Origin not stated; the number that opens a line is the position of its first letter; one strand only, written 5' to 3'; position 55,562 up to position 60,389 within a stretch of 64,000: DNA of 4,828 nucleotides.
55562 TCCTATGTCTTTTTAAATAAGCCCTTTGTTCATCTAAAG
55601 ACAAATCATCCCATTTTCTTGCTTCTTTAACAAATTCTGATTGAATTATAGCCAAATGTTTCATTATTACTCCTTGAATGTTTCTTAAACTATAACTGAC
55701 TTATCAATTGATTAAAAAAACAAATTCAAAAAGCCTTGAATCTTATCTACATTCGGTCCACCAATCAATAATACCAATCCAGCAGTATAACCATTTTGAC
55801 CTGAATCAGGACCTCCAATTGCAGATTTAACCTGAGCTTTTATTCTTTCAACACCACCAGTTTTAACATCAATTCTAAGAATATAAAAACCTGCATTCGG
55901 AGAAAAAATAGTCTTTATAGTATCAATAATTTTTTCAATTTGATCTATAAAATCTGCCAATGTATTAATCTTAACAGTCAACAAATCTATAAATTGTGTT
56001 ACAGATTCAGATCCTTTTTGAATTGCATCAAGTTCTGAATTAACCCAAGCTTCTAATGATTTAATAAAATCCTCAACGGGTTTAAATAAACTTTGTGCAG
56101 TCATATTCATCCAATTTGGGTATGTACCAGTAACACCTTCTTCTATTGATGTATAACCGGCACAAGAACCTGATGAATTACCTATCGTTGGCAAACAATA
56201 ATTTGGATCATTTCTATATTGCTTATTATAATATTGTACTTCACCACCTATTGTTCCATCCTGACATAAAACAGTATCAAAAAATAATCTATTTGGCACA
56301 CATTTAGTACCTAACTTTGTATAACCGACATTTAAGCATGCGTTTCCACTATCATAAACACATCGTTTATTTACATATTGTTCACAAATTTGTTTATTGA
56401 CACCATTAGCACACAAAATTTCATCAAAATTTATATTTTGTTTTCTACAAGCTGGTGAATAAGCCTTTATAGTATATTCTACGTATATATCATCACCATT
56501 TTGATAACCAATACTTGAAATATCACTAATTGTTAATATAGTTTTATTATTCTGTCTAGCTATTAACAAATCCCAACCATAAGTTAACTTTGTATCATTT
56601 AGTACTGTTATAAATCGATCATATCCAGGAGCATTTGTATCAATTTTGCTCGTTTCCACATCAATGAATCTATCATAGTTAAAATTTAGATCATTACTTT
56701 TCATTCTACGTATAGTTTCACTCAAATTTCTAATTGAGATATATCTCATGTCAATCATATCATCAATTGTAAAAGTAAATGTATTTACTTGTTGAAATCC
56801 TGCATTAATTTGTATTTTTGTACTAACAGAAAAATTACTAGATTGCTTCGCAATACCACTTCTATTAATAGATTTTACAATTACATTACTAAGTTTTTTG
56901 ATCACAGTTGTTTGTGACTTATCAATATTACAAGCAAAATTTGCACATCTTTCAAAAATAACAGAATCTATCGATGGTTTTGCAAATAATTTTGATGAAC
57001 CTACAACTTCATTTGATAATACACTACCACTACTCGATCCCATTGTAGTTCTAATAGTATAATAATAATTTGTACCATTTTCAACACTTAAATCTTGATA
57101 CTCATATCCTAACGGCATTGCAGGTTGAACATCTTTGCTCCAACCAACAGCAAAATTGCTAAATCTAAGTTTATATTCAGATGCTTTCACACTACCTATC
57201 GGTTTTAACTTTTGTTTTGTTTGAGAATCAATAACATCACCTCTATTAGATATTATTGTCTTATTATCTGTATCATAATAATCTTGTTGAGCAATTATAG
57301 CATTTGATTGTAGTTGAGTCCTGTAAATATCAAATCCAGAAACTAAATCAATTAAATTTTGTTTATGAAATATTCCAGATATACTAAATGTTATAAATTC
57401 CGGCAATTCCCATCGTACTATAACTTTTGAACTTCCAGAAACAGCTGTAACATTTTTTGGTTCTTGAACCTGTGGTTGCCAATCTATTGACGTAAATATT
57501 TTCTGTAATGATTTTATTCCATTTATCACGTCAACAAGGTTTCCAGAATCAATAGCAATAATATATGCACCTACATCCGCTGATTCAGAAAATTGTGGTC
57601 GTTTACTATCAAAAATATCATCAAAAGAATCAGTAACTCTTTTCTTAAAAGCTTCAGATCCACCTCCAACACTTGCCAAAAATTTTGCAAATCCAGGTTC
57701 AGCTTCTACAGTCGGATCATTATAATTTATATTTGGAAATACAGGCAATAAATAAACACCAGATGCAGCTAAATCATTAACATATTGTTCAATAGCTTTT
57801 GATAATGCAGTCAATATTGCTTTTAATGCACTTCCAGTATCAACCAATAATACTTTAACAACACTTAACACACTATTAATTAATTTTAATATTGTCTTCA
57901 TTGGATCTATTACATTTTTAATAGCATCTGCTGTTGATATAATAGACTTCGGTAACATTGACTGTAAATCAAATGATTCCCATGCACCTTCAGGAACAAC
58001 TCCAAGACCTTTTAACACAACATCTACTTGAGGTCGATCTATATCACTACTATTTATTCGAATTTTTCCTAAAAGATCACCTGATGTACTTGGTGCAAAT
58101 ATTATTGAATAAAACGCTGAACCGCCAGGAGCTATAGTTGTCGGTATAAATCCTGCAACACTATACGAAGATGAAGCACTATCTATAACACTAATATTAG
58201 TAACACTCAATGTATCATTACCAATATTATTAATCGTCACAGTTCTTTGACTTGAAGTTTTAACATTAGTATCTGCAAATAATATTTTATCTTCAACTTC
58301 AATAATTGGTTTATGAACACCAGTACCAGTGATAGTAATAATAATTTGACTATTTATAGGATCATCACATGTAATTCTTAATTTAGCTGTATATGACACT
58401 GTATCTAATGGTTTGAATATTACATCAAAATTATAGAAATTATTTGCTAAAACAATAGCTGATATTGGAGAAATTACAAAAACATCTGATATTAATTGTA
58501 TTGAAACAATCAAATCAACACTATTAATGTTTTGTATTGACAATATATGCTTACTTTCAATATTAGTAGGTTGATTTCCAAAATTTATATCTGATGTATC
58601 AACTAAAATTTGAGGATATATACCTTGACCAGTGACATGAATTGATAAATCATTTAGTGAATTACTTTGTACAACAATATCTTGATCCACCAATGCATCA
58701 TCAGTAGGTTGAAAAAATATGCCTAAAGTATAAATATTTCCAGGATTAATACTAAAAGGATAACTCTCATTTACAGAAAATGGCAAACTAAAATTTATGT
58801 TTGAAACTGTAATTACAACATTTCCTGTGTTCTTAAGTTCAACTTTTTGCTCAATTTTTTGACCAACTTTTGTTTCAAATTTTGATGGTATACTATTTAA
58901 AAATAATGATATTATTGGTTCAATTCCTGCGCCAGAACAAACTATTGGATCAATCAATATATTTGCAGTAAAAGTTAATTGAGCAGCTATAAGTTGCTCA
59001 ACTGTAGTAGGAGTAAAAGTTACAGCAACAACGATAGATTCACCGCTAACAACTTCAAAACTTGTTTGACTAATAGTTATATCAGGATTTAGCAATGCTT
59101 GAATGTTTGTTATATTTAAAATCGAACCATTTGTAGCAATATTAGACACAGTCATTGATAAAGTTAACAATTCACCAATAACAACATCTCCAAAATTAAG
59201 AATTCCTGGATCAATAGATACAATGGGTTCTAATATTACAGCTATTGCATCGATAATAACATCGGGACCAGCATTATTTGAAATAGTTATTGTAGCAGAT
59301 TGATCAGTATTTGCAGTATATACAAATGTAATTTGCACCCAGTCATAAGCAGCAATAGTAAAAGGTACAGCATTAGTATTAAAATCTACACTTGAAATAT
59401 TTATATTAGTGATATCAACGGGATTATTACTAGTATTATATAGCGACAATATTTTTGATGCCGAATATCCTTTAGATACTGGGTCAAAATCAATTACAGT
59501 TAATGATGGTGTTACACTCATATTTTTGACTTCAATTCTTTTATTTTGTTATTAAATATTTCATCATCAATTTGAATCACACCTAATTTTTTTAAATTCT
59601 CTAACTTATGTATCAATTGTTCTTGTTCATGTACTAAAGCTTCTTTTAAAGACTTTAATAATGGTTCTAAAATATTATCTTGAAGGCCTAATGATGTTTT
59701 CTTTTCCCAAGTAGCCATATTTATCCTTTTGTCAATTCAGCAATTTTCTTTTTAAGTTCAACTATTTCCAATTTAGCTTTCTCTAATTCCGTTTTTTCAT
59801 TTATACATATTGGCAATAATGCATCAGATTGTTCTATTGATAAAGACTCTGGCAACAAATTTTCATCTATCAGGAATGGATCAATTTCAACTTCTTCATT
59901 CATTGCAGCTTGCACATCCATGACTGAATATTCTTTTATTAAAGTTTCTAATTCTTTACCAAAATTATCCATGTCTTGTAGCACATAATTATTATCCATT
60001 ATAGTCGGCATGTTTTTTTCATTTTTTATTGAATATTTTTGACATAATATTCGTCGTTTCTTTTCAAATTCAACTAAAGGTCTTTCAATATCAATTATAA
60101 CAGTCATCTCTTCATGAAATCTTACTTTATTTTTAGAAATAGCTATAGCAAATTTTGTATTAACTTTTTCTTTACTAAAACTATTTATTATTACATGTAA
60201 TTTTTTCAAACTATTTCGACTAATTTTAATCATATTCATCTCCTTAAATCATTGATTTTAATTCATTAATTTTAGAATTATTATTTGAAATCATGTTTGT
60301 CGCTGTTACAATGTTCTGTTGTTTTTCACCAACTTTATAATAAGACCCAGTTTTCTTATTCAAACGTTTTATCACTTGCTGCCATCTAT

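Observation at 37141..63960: Five giant fibre/adhesin-like genes (1238-2127 aa) built from shared, intragenically amplified repeat modules of two families I cannot place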

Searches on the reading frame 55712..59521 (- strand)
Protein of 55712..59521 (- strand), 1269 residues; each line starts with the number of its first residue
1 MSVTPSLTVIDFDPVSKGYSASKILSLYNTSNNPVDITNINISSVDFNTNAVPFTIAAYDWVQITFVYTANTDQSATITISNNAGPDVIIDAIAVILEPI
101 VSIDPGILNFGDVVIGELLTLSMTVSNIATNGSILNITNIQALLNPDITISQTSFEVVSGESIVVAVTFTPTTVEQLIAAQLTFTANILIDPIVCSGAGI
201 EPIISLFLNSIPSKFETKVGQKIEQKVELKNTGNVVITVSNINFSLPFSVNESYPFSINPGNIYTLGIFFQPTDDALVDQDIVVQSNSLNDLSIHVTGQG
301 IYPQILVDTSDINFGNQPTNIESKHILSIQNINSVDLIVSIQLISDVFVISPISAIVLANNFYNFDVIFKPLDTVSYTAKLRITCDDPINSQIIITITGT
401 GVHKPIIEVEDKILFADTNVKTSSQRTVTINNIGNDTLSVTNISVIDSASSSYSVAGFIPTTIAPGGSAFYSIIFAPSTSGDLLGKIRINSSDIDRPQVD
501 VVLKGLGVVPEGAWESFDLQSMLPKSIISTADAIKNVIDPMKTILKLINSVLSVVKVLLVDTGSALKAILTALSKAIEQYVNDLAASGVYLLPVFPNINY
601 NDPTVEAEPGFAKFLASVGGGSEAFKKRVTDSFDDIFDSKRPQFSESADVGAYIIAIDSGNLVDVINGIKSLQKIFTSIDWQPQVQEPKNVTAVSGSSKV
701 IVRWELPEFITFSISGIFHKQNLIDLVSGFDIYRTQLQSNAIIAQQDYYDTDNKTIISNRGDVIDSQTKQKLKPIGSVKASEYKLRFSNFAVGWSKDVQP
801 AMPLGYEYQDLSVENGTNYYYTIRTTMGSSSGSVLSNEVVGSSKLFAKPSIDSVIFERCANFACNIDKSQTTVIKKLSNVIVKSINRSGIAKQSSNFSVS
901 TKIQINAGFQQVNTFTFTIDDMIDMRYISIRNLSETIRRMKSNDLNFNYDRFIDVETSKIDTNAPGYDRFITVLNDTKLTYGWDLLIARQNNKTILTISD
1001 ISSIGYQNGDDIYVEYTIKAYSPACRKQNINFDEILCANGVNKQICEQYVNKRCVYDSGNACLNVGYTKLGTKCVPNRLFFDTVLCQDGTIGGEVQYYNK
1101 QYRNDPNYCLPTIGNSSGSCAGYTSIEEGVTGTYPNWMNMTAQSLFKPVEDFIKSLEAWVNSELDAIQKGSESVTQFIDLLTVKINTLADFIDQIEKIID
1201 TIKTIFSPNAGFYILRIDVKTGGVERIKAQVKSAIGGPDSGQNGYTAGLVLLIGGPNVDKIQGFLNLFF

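Call 5: search_protein_families(library=pfam, proteins=[window:55712-59521:-], max_evalue=0.01)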
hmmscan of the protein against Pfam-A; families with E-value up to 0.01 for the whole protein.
window:55712-59521:- (1269 aa): 12 families
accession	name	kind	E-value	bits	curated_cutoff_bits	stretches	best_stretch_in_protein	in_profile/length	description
PF22544.2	HYDIN_VesB_CFA65-like_Ig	-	5.7e-29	100.7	25.5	4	405-505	1-99/100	HYDIN/CFA65/VesB-like, Ig-like domain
PF15780.11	ASH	-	6.7e-22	78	27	3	412-499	13-98/98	Abnormal spindle-like microcephaly-assoc'd, ASPM-SPD-2-Hydin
PF22073.2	Cep192_D4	-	1.2e-19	71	35.5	3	411-507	9-111/112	Cep192 domain 4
PF22066.2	Cep192_D8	-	2e-10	41.2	33.5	1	216-300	17-100/101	Cep192 domain 8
PF24771.2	Ig_CFAP74_1st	-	7e-10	39.6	29.2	1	104-187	4-87/97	CFAP74 first Ig-like domain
PF07610.17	DUF1573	-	4.5e-09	36.7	26.1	0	8-86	6-87/98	Protein of unknown function (DUF1573)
PF24798.1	Ig-CFAP74_4th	-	2.7e-07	31.1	28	0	308-401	2-95/95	CFAP74 forth Ig-like domain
PF24291.1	Ig_CFAP65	-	1.5e-05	25.3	27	0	347-404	63-118/121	Cilia- and flagella-associated protein 65-like, Ig-like domain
PF22067.2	Cep192_D3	-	7.3e-05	23.3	27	0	214-275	10-72/99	Cep192 domain 3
PF12371.14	TMEM131_like_N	-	0.0001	22.9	28.8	1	415-490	10-83/84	Transmembrane protein 131-like N-terminal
PF00932.25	LTD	-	0.00017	22.4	34.3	0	5-67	6-70/109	Lamin Tail Domain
PF24507.1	Ig_CFAP65_4th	-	0.00052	20.8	27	1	328-401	3-76/76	CFAP65, fourth Ig-like domain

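Call 6: search_protein_families(library=phrogs, proteins=[window:55712-59521:-], max_evalue=0.001)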
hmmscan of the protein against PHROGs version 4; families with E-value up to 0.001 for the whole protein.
window:55712-59521:- (1269 aa): 0 families

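Call 26: search_protein_families(library=ncbifam, proteins=[window:55712-59521:-], max_evalue=0.01)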
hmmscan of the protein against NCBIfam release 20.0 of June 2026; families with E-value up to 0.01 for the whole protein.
window:55712-59521:- (1269 aa): 1 family
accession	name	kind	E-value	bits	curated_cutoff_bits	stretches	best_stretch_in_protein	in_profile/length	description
NF012200.0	choice_anch_D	domain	1.2e-36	125.6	45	5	395-493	3-105/108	choice-of-anchor D domain-containing protein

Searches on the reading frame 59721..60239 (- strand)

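Call 6: search_protein_families(library=phrogs, proteins=[window:59721-60239:-], max_evalue=0.001)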
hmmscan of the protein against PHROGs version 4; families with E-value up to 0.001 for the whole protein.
window:59721-60239:- (172 aa): 0 families

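Call 22: search_protein_families(library=pfam, proteins=[window:59721-60239:-], max_evalue=0.001)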
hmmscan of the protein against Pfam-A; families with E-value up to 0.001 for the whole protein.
window:59721-60239:- (172 aa): 1 family
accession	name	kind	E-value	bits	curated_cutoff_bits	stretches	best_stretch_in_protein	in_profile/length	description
PF25297.1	DUF7878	-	0.00039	20.8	25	0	49-102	73-127/128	Domain of unknown function (DUF7878)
